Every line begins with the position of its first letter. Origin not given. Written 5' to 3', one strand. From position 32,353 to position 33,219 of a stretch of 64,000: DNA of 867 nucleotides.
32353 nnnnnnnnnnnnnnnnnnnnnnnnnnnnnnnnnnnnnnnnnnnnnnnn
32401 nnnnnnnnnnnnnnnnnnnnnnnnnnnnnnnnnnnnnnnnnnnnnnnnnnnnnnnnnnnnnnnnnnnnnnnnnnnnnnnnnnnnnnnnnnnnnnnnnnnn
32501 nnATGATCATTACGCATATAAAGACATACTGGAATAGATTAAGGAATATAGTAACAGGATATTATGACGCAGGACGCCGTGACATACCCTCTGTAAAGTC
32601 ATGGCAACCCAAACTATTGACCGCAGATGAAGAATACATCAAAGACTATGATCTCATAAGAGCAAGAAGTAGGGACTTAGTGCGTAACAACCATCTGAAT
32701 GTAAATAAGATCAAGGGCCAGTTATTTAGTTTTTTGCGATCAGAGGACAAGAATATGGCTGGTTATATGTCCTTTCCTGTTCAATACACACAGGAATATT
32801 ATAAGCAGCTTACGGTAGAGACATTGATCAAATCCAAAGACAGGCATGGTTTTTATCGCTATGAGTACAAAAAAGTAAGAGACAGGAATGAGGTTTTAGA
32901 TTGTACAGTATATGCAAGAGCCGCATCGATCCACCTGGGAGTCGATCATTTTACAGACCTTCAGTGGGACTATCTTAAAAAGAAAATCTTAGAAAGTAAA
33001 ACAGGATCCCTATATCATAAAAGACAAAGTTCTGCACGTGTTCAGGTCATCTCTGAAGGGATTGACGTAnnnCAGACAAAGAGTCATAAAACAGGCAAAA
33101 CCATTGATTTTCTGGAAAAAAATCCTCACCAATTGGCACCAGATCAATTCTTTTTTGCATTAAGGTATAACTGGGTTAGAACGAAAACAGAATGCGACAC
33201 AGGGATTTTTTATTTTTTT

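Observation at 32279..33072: Triplicated phage packaging relic: intact gpW plus an in-frame portal-N::terminase-C chimera, circularly permuted relative to lambda A-W-B order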

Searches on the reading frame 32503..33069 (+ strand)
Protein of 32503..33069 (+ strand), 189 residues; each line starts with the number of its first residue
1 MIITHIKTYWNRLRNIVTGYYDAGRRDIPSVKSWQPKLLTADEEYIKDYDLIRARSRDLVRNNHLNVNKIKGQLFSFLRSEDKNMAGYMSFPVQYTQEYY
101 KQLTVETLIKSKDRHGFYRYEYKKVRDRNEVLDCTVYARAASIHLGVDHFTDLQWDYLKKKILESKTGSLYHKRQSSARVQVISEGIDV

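Call 3: search_protein_families(library=pfam, proteins=[window:32503-33069:+], max_evalue=1)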
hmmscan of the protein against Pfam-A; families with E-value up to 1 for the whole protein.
window:32503-33069:+ (189 aa): 3 families
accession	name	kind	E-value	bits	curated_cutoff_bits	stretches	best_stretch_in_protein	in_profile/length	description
PF20454.4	GpA_nuclease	-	8e-20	71.6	22.5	1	53-148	196-290/294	Terminase large subunit gpA, endonuclease domain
PF05136.18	Phage_portal_2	-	0.00026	20.7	32.9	1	31-65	5-39/354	Phage portal protein, lambda family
PF04349.18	MdoG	-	0.06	12.7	25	1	90-151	168-229/478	Periplasmic glucan biosynthesis protein, MdoG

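Call 4: search_protein_families(library=phrogs, proteins=[window:32503-33069:+], max_evalue=1)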
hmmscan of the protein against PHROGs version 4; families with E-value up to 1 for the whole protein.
window:32503-33069:+ (189 aa): 9 families
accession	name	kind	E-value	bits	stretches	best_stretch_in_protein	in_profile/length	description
phrog_15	-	head and packaging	1.5e-24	87.4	1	59-166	833-940/1330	terminase large subunit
phrog_3028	-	unknown function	3.7e-13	50.8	1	80-169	94-179/203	-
phrog_37509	-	unknown function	2.8e-11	44.7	1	63-161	35-134/189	-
phrog_21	-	head and packaging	2.7e-05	23.1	1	18-69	39-90/1362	portal protein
phrog_33813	-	unknown function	0.00013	22.9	1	23-65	34-76/160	-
phrog_27056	-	unknown function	0.047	14.5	1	18-71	22-75/135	-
phrog_3993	-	unknown function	0.12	13.3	1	30-70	34-74/195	-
phrog_12089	-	unknown function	0.12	13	1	81-148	88-148/208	-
phrog_16406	-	unknown function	0.17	11.5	1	82-154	320-394/601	-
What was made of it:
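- Checked: phrog_15 large terminase, 1.5e-24 (call 4).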

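Call 13: find_homologous_proteins(query=window:32503-33069:+)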
Query window:32503-33069:+ (189 aa): 1 proteins with E <= 0.001 among 29 candidates.
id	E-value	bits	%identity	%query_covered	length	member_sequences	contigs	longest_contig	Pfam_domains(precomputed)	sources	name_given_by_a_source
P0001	4.2e-122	423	100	100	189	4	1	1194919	PF20454.5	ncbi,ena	-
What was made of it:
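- No close intact terminase or portal from this genome was found among 5.8 billion proteins (call 13).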

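Call 15: find_encoding_contigs(protein=P0001, flank=2000, max_places=4)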
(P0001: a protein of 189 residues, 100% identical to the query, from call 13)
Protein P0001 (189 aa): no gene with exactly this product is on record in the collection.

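Call 18: search_dna_similar(query=window:32503-33069:+, collection=phages, mode=protein, max_evalue=0.001, max_rows=25)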
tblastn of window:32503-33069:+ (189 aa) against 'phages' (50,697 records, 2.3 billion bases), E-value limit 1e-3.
Records with a match: 102; places in all: 103; records where one place covers at least 80% of the query: 0.
Best place of each record, by identity: <60% 102.
By first word of the organism name: Ralstonia 21; Bacteriophage 15; Wolbachia 13; Rhodobacter 11; Vibrio 9; Roseobacter 7; Rhizobium 4; Bordetella 3; Pseudomonas 3; Shewanella 2; and 11 more.
By host as written in the record: Ralstonia solanacearum 19; Rhodobacter capsulatus YW1 11; - 8; Helicobacter bizzozeronii 4; Shewanella 4; Wolbachia endosymbiont wVitA of Nasonia vitripennis 3; Bordetella bronchiseptica 3; Helicobacter salomonis 3; and 37 more.
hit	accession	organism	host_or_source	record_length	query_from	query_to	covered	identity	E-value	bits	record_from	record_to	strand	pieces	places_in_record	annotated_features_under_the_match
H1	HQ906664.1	Wolbachia endosymbiont wVitA of Nasonia vitripennis phage ...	Wolbachia endosymbiont wVitA of Nasonia ...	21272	15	161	78%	37.7%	7e-21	95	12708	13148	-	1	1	record has no annotation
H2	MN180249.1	Wolbachia phage WO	Wolbachia sp. wRi_AMD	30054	15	158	76%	37.5%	7e-20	92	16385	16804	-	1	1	terminase large subunit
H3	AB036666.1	Wolbachia phage WO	-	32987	15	158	76%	37.2%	1e-19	91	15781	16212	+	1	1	gp15: similar to terminase large subunit of phage lambda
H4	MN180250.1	Wolbachia phage WO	Wolbachia sp. wMel_KL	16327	65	185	64%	43.0%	6e-20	92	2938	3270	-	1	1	terminase large subunit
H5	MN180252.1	Wolbachia phage WO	Wolbachia sp. wMel_AMD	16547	65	185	64%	43.0%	6e-20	92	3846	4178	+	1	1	terminase large subunit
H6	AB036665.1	Wolbachia phage WO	-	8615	65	181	62%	43.4%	1e-20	94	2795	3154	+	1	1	orf2: similar to terminase large subunit of lambda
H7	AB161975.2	Wolbachia phage WOcauB1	Wolbachia sp. wCauB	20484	65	166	54%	47.2%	5e-20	92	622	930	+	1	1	gp1: similar to terminase large subunit of lambda [bacteriophage WO]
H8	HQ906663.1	Wolbachia endosymbiont wVitA of Nasonia vitripennis phage ...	Wolbachia endosymbiont wVitA of Nasonia ...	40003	65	166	54%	46.7%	1e-19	91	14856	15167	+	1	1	record has no annotation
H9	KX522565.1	Wolbachia phage WO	wVitA Wolbachia of Nasonia vitripennis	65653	73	166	50%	50.0%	5e-20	92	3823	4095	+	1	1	terminase large subunit family protein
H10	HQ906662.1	Wolbachia endosymbiont wVitA of Nasonia vitripennis phage ...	Wolbachia endosymbiont wVitA of Nasonia ...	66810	73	166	50%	50.0%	5e-20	92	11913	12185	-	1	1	phage terminase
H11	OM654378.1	Pararheinheimera phage vB_PsoM_KLER1-1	Pararheinheimera soli strain KR2-1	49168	65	188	66%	37.0%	9e-15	77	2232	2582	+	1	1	terminase large subunit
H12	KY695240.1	Wolbachia phage sr1WOdamA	Wolbachia endosymbiont of Simulium ...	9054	73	158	46%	52.3%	5e-20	92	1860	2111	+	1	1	record has no annotation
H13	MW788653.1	Wolbachia phage WO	Allonemobius socius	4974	55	144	48%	46.9%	3e-13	72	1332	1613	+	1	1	head, terminase DNA packaging protein A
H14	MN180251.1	Wolbachia phage WO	Wolbachia sp. wMel_KL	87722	73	158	46%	48.8%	2e-18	87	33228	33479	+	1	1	terminase large subunit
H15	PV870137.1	Bordetella phage vB_BbrM_PBb002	Bordetella bronchiseptica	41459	55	155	53%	39.8%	5e-17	84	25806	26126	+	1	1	terminase large subunit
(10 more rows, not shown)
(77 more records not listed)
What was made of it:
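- Closest known: Lambda-type DNA packaging and head-completion module. Same: WO terminases are the best matches among deposited phages, at 37-52% identity (call 18).
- Tried and rejected: The WO tblastn hits suggested this (call 18).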

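Call 19: get_annotated_region(hit=H3, flank=4000)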
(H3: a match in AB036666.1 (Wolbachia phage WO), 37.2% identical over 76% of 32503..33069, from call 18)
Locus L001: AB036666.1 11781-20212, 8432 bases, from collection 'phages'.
description: Wolbachia phage WO DNA, prophage region in Wolbachia sp. wKue.
organism: Wolbachia phage WO (NCBI taxid 112596)
taxonomy: Viruses; Duplodnaviria; Heunggongvirae; Uroviricota; Caudoviricetes
host: -; source: -; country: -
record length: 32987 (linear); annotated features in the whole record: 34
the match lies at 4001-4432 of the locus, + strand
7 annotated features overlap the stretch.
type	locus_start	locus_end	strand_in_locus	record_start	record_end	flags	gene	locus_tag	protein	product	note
CDS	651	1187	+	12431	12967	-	gp13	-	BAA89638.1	unknown protein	-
CDS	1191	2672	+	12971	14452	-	gp14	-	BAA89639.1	hypothetical protein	containing ankyrin-like repeat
CDS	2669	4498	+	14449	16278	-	gp15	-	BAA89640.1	-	similar to terminase large subunit of phage lambda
CDS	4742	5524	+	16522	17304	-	gp17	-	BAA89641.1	-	similar to hypothetical protein 0375 of Escherichia coli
CDS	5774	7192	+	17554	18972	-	gp17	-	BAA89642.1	-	similar to portal protein GPB of phage lambda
CDS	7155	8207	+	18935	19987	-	gp18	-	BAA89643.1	-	similar to minor capsid protein GPC of phage lambda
CDS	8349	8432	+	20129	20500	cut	gp19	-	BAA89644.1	hypothetical protein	-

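Call 20: get_annotated_region(hit=H2, flank=4000)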
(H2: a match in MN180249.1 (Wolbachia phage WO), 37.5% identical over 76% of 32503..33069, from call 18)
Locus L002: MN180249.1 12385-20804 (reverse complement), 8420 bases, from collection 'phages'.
description: UNVERIFIED: Wolbachia phage WO isolate Seq2WORi_AMD2 genomic sequence.
organism: Wolbachia phage WO (NCBI taxid 112596)
taxonomy: Viruses; Duplodnaviria; Heunggongvirae; Uroviricota; Caudoviricetes
host: Wolbachia sp. wRi_AMD; source: Drosophila ananassae; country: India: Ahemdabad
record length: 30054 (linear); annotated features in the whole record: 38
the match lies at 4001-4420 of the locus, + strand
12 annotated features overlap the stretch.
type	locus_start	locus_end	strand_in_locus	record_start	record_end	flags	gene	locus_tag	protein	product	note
CDS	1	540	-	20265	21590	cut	-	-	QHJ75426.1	GTP-binding protein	GTP-binding protein EngA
CDS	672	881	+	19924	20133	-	-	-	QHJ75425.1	hypothetical protein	-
CDS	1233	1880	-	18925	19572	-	-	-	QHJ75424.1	heme exporter protein B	-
CDS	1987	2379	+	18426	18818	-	-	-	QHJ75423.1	C4-type zinc finger protein, DksA/TraR family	-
CDS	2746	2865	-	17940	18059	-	-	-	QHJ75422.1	hypothetical protein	-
CDS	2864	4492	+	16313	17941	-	-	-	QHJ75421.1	terminase large subunit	-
CDS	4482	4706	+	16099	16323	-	-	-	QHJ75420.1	hypothetical protein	-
CDS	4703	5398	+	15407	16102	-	-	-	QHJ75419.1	lyzozyme M1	Lyzozyme M1 (1,4-beta-N-acetylmuramidase)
CDS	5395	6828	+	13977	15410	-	-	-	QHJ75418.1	portal protein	-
CDS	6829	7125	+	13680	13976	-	-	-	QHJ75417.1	head-tail preconnector protein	head-tail preconnector protein GP5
CDS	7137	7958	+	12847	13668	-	-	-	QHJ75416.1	head-tail preconnector protein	head-tail preconnector protein GP5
CDS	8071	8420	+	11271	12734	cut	-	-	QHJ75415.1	hypothetical protein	archaeal ATPase, fused to C-terminal DUF234 domain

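Call 24: find_related_loci(query=window:32503-33069:+, collection=genome_contigs, flank=10000)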
Query window:32503-33069:+ (189 aa) in genome_contigs; peptide patterns used: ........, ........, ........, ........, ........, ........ (x = any residue, [..] = any of these).
220 stretches matched a pattern, but none encodes a relative of the query by tblastn (E <= 1e-3).

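Call 27: search_protein_families(library=ncbifam, proteins=[window:32503-33069:+], max_evalue=0.001)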
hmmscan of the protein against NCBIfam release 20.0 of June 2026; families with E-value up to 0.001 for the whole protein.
window:32503-33069:+ (189 aa): 0 families

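Call 34: search_protein_representatives(protein=window:32503-33069:+)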
Query: 189 residues. Proteins with E-value up to 0.001 (for the whole library): 1155; up to 1e-10: 107; up to 1e-30: 1. The best 150 are listed.
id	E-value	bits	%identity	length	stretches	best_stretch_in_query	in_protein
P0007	5.5e-38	147.1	54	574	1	46-177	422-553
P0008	1.2e-19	87.3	48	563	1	62-168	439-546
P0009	4.8e-19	85.3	70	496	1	4-63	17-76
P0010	2.8e-17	79.6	48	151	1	66-159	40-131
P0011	5.8e-17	78.5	39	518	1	60-178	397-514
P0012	1.2e-16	77.5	46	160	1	60-163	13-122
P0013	1.3e-16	77.4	46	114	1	66-159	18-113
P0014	2.5e-16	76.5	39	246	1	60-162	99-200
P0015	3.6e-16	76.0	45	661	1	65-164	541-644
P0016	1.8e-15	73.7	51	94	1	86-167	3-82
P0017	2.1e-15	73.5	49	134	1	70-161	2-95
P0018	2.4e-15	73.3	38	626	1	55-172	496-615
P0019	2.8e-15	73.0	60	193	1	7-66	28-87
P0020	3.9e-15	72.6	46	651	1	66-159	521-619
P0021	8.0e-15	71.6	38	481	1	53-157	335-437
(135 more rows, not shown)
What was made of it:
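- On GpA-type large terminase (PF05876 ATPase + PF20454 nuclease): The alignment to terminase P0007 covers its residues 422-553 of 574 (call 34).
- Checked: A full-length portal, P0009, matches aa 4-63 at 70% identity, E 4.8e-19 (call 34).
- Domain content comes from calls 3, 4 and 34.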

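Call 36: find_encoding_contigs(protein=P0007, flank=10000, max_places=4)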
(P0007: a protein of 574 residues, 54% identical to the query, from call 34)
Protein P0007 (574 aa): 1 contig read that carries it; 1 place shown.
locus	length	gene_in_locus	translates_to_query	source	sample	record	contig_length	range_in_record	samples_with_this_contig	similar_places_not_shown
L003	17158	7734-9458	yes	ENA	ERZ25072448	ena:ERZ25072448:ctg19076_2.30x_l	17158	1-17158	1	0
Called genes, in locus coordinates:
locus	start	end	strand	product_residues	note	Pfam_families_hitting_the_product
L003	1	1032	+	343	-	?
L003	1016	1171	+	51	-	-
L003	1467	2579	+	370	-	PF11300:DUF3102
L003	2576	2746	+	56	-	-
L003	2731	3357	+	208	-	-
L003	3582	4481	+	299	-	PF18765:Polbeta (faint), PF05168:HEPN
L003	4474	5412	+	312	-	PF04754:Transposase_31, PF27070:HTH_Rpn_C (weak)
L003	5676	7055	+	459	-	PF02086:MethyltransfD12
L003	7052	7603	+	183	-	PF07278:DUF1441 (weak)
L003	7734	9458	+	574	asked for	PF05876:GpA_ATPase, PF20454:GpA_nuclease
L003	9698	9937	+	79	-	-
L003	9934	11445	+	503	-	PF05136:Phage_portal_2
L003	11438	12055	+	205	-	PF25145:NfeD1b_N, PF01343:Peptidase_S49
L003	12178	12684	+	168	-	-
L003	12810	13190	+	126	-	-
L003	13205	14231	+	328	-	PF03864:Phage_cap_E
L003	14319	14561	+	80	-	-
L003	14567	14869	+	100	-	-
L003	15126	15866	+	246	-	PF16323:DUF4959 (weak), PF00041:fn3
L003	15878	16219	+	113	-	-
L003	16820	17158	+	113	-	?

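Call 37: find_encoding_contigs(protein=P0009, flank=10000, max_places=4)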
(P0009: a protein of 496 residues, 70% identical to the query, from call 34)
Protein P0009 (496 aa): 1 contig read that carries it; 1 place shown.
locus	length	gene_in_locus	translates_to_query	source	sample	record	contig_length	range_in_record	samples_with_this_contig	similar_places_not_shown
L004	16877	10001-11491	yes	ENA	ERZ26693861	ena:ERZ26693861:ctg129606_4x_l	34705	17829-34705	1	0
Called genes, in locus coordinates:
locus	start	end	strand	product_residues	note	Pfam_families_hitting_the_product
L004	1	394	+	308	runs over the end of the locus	PF01555:N6_N4_Mtase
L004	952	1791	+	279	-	-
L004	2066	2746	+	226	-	-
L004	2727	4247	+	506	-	PF02195:ParB_N (weak)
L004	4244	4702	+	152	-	-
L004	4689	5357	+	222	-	PF13847:Methyltransf_31, PF08241:Methyltransf_11, PF08242:Methyltransf_12, PF13649:Methyltransf_25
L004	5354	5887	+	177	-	-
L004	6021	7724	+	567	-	PF05876:GpA_ATPase, PF20454:GpA_nuclease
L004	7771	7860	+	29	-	-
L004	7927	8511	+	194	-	-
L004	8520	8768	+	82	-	-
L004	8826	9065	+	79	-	-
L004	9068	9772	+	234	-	-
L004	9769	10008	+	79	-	-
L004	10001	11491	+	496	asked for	PF05136:Phage_portal_2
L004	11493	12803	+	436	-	PF25145:NfeD1b_N (weak), PF01343:Peptidase_S49 (faint)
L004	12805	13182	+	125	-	-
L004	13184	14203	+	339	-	PF03864:Phage_cap_E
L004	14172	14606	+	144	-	-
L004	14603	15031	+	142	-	-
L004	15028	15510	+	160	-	-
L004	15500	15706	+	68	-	-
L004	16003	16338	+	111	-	-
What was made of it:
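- On Lambda gpW family (phrog_75 'head-tail adaptor Ad1'): The homologues in L003 and L004 lie directly upstream of, and overlap, the portal gene, downstream of the terminase (calls 36, 37).
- On Lambda-family portal protein (Pfam PF05136): The fragment is 70% identical to residues 17-76 of a 496-aa PF05136 portal, E 4.8e-19 (calls 34, 37).
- The terminase-adaptor interval is a variable cargo slot in L004, holding about 2 kb and 5 small genes (call 37).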

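Call 39: find_encoding_contigs(protein=P0002, flank=10000, max_places=6)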
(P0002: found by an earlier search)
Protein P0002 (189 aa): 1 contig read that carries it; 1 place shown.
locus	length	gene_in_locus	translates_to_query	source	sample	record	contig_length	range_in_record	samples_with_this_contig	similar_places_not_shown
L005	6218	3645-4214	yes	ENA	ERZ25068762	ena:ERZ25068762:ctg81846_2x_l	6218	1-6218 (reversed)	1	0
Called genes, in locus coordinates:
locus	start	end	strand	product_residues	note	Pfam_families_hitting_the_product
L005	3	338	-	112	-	?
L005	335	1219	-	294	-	PF04343:DUF488, PF22751:DUF488-N3a (weak)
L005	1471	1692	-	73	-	-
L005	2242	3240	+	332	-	-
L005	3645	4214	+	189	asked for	PF20454:GpA_nuclease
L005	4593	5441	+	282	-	-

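Call 47: find_related_loci(query=window:32503-33069:+, collection=metagenome_contigs, flank=6000)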
Query window:32503-33069:+ (189 aa) in metagenome_contigs; peptide patterns used: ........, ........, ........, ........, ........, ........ (x = any residue, [..] = any of these).
485 stretches matched a pattern, but none encodes a relative of the query by tblastn (E <= 1e-3).

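Call 48: find_related_loci(query=window:32503-33069:+, collection=viral_contigs, flank=6000)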
Query window:32503-33069:+ (189 aa) in viral_contigs; peptide patterns used: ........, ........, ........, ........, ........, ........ (x = any residue, [..] = any of these).
28 stretches matched a pattern, but none encodes a relative of the query by tblastn (E <= 1e-3).
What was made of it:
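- Tried and rejected: GTDB representative genomes, JGI metagenomes and IMG/VR gave nothing (calls 24, 47, 48).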

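Call 77: search_protein_families(library=padloc, proteins=[window:32503-33069:+], max_evalue=0.1)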
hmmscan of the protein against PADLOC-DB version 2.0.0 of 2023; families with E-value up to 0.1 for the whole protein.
window:32503-33069:+ (189 aa): 0 families

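Call 90: search_protein_families(library=phrogs, proteins=[L003:9698-9934:+, L004:9769-10005:+, L002:4482-4703:+], max_evalue=0.01)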
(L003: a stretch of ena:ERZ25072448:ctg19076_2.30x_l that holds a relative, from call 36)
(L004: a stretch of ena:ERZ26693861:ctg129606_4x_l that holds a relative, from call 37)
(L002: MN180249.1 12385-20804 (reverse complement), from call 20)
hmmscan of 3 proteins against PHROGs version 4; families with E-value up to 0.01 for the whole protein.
L003:9698-9934:+ (79 aa): 2 families
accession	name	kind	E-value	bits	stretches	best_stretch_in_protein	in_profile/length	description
phrog_118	-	connector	1e-09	39.2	1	1-57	1-52/76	head-tail adaptor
phrog_35772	-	unknown function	0.0036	18.5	1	22-78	83-134/136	-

L004:9769-10005:+ (79 aa): 1 family
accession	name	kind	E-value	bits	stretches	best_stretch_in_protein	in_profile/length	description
phrog_118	-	connector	3.6e-07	31.1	1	2-57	2-52/76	head-tail adaptor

L002:4482-4703:+ (74 aa): 2 families
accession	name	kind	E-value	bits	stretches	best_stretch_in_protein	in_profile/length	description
phrog_75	-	connector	1.3e-15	58.1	1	1-60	5-64/73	head-tail adaptor Ad1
phrog_2545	-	connector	0.0015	19.5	1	2-73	3-68/68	head-tail adaptor Ad1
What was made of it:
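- On Lambda gpW family (phrog_75 'head-tail adaptor Ad1'): The window protein and its L003/L004 homologues hit phrog_118 instead (calls 4, 90).
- Closest known: Lambda-type DNA packaging and head-completion module. Different: The adaptor belongs to phrog_118, not to phrog_75, which holds lambda W and the WO adaptor (call 90).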
